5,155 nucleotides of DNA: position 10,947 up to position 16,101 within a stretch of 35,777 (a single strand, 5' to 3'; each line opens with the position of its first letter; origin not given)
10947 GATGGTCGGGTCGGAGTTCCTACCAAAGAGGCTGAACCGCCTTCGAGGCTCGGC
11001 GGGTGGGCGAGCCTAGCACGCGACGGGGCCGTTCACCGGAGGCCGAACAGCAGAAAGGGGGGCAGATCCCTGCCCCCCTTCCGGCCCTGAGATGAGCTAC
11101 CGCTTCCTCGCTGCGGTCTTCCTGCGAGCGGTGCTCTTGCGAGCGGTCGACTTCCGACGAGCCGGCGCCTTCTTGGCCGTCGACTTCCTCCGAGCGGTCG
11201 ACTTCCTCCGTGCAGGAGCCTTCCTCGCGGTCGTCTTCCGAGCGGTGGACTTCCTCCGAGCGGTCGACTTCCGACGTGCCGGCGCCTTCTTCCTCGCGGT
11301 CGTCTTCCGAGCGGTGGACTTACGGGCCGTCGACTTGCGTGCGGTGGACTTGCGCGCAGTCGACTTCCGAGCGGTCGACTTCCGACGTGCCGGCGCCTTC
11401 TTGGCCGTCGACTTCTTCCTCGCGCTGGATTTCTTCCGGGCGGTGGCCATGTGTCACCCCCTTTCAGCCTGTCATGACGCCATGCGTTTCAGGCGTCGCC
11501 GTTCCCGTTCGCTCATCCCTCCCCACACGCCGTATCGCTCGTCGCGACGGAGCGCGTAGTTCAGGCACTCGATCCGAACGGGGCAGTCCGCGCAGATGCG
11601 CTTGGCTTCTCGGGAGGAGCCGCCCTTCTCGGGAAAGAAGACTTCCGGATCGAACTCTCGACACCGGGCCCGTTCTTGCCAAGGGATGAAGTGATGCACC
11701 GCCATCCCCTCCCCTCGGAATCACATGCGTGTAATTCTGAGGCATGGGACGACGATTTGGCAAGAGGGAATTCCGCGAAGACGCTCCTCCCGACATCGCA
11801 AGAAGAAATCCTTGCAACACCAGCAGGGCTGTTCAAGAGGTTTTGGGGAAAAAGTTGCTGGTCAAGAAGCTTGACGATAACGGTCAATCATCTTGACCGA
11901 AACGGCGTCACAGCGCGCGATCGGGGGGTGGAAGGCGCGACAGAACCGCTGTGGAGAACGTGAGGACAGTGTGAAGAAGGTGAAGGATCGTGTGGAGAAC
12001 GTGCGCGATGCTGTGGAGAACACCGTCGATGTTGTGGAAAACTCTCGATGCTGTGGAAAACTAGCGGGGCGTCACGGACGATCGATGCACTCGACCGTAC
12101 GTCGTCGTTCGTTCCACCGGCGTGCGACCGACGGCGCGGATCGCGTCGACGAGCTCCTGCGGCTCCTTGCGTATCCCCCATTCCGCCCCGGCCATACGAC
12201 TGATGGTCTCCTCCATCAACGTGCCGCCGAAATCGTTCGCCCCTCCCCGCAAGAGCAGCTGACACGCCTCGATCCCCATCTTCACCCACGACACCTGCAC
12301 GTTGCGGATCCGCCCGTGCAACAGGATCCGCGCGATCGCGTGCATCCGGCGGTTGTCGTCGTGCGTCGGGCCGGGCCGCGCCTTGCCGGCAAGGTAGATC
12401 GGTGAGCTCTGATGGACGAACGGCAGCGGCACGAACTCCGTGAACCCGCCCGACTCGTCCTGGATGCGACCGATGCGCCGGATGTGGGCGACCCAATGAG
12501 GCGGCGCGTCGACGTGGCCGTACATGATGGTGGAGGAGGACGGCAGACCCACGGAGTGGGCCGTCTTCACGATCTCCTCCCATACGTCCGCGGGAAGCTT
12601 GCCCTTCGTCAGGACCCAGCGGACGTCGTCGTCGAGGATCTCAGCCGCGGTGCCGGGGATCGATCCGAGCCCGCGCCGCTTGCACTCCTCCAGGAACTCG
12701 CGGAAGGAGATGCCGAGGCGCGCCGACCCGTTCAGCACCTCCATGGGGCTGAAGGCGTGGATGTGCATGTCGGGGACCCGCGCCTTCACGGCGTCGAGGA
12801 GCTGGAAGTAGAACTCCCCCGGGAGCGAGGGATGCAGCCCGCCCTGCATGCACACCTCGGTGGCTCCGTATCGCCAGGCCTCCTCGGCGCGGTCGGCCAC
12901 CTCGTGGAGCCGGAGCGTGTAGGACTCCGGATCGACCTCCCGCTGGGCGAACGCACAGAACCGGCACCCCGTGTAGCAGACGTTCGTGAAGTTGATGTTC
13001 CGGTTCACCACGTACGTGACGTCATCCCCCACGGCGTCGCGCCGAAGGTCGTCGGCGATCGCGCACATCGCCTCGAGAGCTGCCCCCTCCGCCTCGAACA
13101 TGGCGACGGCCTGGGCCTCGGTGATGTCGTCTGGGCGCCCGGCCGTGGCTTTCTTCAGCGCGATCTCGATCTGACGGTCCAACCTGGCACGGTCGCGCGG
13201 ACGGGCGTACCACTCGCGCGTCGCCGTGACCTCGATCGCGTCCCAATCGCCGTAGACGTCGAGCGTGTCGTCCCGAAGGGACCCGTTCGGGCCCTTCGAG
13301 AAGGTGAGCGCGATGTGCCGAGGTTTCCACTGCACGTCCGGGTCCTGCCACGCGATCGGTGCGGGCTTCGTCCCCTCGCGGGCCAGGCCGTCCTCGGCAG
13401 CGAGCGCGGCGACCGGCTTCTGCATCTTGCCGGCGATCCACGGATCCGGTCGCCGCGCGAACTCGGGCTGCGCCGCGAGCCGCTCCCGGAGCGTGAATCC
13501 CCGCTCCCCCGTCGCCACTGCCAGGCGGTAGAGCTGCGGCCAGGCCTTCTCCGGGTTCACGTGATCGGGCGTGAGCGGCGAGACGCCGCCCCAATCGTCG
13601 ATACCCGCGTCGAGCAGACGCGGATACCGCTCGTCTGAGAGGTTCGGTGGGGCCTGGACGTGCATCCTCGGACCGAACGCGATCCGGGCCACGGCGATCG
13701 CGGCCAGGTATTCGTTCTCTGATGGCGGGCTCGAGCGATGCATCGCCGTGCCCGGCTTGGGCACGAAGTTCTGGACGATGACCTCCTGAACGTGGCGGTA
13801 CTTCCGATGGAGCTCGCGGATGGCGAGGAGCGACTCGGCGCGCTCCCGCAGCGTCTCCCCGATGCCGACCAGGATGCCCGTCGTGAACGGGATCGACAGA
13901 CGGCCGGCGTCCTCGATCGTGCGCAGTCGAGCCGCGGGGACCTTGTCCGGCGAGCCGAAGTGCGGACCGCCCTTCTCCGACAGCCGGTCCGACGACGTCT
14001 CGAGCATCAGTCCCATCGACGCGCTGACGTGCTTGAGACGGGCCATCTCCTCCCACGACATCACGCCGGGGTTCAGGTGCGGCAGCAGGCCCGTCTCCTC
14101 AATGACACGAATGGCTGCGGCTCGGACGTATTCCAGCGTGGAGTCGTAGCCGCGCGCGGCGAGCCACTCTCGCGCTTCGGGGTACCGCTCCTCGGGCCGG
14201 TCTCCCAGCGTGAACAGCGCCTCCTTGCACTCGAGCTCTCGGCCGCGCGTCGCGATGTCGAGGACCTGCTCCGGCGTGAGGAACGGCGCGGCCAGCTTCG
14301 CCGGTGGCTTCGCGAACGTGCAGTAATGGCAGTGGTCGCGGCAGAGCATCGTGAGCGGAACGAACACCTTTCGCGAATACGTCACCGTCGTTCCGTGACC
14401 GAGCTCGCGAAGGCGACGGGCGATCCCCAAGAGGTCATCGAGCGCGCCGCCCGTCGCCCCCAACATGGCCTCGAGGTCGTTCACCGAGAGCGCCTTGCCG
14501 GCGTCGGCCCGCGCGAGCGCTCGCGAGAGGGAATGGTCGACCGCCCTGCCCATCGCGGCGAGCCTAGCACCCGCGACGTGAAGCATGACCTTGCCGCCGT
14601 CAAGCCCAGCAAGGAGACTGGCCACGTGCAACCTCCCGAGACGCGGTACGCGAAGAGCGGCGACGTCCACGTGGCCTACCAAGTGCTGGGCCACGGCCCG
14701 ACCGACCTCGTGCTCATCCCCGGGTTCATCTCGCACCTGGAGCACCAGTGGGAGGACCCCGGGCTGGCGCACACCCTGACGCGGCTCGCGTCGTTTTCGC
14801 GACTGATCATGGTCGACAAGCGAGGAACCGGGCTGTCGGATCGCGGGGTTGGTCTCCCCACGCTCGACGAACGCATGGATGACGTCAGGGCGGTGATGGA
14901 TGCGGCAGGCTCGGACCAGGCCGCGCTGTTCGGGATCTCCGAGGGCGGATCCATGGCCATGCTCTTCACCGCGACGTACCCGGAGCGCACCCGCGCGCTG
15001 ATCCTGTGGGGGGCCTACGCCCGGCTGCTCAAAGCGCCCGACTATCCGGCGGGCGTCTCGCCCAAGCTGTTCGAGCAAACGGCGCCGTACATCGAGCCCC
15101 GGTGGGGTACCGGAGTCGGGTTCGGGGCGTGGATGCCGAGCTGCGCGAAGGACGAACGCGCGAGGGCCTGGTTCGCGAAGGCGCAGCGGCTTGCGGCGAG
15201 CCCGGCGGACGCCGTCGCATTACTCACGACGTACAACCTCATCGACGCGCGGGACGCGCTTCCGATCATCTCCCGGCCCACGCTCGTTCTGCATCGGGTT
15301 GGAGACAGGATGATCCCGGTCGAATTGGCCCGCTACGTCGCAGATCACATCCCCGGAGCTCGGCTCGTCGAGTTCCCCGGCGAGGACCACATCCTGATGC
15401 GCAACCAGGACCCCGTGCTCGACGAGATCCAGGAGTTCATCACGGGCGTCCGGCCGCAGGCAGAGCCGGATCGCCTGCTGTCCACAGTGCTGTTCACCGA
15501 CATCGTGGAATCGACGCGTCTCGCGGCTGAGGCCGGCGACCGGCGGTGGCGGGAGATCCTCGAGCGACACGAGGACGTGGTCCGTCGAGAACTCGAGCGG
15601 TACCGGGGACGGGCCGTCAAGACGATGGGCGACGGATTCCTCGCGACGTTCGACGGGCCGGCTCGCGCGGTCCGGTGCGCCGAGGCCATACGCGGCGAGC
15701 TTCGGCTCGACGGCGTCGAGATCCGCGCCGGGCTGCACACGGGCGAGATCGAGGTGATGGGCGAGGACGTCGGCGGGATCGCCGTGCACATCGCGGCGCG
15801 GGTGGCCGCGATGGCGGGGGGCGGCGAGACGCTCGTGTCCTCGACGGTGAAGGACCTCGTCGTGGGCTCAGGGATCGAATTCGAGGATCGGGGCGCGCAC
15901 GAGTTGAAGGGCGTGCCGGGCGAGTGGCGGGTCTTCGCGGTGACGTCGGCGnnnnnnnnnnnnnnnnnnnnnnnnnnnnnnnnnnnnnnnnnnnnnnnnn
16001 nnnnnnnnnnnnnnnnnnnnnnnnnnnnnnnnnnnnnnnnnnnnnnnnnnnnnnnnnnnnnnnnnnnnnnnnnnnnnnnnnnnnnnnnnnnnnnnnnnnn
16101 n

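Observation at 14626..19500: Two hydrolase-cyclase fusion genes are translationally coupled into the fbiA-fbiB (F420) operon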

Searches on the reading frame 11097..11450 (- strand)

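Call 74: search_protein_families(library=pfam, proteins=[window:11097-11450:-], max_evalue=0.001)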
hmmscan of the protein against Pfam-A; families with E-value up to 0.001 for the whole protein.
window:11097-11450:- (117 aa): 1 family
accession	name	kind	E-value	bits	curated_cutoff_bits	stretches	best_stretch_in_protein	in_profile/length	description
PF07382.16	HC2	-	1.1e-08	35.9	40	1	2-114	2-149/194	Histone H1-like nucleoprotein HC2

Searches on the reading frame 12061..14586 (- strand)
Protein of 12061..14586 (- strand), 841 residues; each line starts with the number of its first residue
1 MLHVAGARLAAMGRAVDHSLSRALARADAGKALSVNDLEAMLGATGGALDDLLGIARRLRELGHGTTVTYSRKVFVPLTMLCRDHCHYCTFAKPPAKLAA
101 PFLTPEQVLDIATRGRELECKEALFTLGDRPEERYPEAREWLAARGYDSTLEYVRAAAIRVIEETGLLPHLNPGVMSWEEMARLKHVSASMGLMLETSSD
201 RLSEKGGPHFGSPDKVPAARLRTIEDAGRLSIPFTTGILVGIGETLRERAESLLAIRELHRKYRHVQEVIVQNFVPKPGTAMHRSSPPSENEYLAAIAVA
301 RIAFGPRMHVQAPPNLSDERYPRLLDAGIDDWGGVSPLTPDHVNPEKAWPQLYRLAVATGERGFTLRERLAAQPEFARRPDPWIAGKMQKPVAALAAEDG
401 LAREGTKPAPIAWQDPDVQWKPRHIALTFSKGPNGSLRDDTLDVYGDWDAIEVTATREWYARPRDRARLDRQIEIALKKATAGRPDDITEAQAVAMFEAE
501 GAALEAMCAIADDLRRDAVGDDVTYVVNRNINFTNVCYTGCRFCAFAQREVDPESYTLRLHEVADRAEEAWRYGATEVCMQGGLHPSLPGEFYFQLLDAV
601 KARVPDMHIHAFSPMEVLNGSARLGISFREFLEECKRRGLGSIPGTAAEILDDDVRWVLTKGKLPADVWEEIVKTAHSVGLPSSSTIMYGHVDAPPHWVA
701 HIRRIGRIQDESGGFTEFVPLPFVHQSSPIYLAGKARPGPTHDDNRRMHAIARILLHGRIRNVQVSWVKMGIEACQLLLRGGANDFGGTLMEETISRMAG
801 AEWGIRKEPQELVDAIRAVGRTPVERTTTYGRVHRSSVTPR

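Call 50: search_protein_families(library=pfam, proteins=[window:12061-14586:-], max_evalue=0.001)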
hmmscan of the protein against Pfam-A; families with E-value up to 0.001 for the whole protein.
window:12061-14586:- (841 aa): 2 families
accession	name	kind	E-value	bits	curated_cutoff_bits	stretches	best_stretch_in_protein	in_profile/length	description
PF04055.27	Radical_SAM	-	3.7e-32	112.2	29.5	2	531-692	1-153/166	Radical SAM superfamily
PF19288.4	CofH_C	-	8.4e-19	68.1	27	1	714-832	3-118/125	CofH/MqnC C-terminal region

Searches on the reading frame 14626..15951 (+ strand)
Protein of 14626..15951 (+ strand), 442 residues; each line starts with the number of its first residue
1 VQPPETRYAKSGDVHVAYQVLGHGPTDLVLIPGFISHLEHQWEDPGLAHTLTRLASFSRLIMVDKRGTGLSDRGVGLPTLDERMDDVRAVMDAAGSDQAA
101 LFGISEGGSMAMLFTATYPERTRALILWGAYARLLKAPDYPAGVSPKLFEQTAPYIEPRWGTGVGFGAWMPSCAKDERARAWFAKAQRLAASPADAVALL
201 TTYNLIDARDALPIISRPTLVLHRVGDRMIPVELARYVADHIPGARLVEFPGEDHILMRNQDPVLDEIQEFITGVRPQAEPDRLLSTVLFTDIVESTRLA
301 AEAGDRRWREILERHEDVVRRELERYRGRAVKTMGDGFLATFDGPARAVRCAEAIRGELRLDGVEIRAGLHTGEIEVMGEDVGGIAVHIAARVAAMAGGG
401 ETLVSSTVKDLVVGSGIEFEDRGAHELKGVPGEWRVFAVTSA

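Call 11: search_protein_families(library=pfam, proteins=[window:14626-15951:+], max_evalue=0.01)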
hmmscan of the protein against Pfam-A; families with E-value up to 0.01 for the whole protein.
window:14626-15951:+ (442 aa): 4 families
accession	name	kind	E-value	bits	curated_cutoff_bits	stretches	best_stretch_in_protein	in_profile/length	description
PF00561.26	Abhydrolase_1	-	3.1e-14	53.7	25.8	1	28-257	3-240/245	alpha/beta hydrolase fold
PF00211.25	Guanylate_cyc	-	1.2e-11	45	21.9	1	287-438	10-180/183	Adenylate and Guanylate cyclase catalytic domain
PF12146.15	Hydrolase_4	-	3.4e-11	43.3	27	1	60-260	34-237/239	Serine aminopeptidase, S33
PF08386.16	Abhydrolase_4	-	0.00094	19.7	21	1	217-273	35-92/103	TAP-like protein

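Call 12: search_protein_families(library=ncbifam, proteins=[window:14626-15951:+], max_evalue=0.01)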
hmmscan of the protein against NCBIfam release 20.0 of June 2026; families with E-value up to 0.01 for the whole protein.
window:14626-15951:+ (442 aa): 27 families (the best 25 are shown)
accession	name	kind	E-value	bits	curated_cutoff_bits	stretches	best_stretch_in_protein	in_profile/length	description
NF058673.1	LipAdnlyCyLipJMY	equivalog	1.6e-136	455.6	800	1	3-438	7-448/449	bifunctional lipase/adenylate cyclase LipJ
NF051488.1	bifunc_PcaDC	exception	2.9e-20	72.8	390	1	50-312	31-270/375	bifunctional 3-oxoadipate enol-lactonase/4-carboxymuconolactone decarboxylase PcaDC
TIGR02427.1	protocat_pcaD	equivalog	2.9e-20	72.7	255.85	2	51-132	33-114/251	3-oxoadipate enol-lactonase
TIGR01738.1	bioH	equivalog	3.1e-13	49.9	206.95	1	24-255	3-227/245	pimeloyl-ACP methyl ester esterase BioH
NF051487.1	bifunc_PcaCD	exception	1.6e-12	47.3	430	1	52-272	193-411/413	bifunctional 4-carboxymuconolactone decarboxylase/3-oxoadipate enol-lactonase PcaCD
NF053683.1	esterase_mleBRB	exception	1.9e-12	47.4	585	2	52-150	45-143/280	BRB family alpha/beta fold macrolide esterase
NF050089.1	i_nPHAscl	equivalog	1.7e-11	43.7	300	1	16-128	9-115/288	intracellular short-chain-length polyhydroxyalkanoate depolymerase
NF052610.1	macro_16_ester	equivalog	1.2e-10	41.2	420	2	52-128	45-125/281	alpha/beta fold macrolide esterase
NF041759.1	mac_hydro_EstT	equivalog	7.3e-09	35.2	450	2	61-128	54-124/278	macrolide hydrolase EstT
NF033124.1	estX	equivalog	1.8e-08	33.9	600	1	52-263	45-269/280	macrolide esterase EstX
NF053684.1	esterase_mleBCA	exception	2e-08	33.7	570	1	63-128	57-125/281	BCA family alpha/beta fold macrolide esterase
NF053693.1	esterase_mleCBF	exception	3.2e-08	33.3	564.5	1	28-127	26-124/279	CBF family alpha/beta fold macrolide esterase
TIGR01250.1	pro_imino_pep_2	subfamily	4.8e-08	32.9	167.65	1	58-130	53-129/288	proline iminopeptidase-family hydrolase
TIGR03056.1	bchO_mg_che_rel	equivalog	8.2e-08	31.6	172.55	1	195-261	199-265/278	alpha/beta fold hydrolase BchO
NF011457.0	PRK14875.1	equivalog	1.4e-07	30.9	307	1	5-127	111-228/372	acetoin dehydrogenase dihydrolipoyllysine-residue acetyltransferase subunit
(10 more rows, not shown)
